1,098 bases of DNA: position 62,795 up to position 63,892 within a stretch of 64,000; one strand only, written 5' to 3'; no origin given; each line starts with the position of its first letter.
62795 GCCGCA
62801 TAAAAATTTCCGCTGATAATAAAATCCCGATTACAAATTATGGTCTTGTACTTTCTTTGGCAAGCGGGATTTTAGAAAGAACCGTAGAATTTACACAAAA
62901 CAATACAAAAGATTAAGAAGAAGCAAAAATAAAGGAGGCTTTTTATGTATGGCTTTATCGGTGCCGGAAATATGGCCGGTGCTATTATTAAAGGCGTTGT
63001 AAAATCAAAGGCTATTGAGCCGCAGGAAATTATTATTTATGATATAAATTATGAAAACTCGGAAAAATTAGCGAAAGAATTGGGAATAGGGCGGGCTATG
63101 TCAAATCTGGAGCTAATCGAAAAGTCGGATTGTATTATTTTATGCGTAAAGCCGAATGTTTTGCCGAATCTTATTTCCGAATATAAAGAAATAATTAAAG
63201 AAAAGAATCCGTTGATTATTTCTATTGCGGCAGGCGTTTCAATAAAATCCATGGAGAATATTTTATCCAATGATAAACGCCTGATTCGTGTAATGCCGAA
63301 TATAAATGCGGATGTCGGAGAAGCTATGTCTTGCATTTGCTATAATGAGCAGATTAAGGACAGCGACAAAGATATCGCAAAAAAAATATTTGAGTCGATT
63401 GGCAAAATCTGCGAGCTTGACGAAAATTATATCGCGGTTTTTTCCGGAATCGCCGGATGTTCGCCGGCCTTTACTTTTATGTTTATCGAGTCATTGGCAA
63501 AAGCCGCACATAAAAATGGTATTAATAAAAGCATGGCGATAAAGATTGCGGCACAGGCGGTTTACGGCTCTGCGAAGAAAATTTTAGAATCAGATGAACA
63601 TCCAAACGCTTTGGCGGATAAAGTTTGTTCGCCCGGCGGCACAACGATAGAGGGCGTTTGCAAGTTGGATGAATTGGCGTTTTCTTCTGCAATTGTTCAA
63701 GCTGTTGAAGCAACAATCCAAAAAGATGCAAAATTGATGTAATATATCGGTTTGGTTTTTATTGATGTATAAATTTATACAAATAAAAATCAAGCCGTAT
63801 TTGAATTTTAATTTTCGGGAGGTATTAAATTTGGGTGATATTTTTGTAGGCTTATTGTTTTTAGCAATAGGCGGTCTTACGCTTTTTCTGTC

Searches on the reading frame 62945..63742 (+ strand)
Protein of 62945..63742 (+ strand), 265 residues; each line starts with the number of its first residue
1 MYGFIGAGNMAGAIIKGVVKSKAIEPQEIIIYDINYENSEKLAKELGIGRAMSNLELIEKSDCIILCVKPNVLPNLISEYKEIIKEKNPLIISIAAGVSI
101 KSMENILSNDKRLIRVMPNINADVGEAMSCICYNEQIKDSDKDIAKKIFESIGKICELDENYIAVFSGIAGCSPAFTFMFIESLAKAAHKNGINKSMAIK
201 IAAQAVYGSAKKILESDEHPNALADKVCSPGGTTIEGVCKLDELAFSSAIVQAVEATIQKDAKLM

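Call 41: find_encoding_contigs(protein=window:62945-63742:+, flank=10000, max_places=5)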
Protein window:62945-63742:+ (265 aa): 1 contig read that carries it; 1 place shown.
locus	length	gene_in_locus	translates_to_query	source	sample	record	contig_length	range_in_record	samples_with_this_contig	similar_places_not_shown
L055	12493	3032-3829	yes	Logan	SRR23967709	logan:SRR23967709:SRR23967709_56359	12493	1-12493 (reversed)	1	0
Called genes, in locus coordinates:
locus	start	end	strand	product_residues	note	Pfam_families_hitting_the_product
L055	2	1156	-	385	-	?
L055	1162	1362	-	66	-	-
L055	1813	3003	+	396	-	PF00009:GTP_EFTU (faint), PF00350:Dynamin_N (faint), PF01926:MMR_HSR1, PF02421:FeoB_N, PF18128:HydF_dimer, PF18133:HydF_tetramer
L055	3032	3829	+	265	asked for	PF02153:PDH_N (faint), PF03807:F420_oxidored, PF14748:P5CR_dimer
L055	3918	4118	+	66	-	PF15562:Imm17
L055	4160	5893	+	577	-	PF00664:ABC_membrane, PF00005:ABC_tran, PF02463:SMC_N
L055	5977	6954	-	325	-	PF23023:Anti-Pycsar_Apyc1, PF00753:Lactamase_B, PF21221:B_lactamase-like_C (weak)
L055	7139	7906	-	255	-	PF07090:GATase1_like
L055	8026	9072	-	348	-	PF01408:GFO_IDH_MocA, PF02894:GFO_IDH_MocA_C, PF22725:GFO_IDH_MocA_C3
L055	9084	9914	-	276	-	PF00528:BPD_transp_1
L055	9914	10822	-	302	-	PF00528:BPD_transp_1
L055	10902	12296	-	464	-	PF01547:SBP_bac_1, PF13416:SBP_bac_8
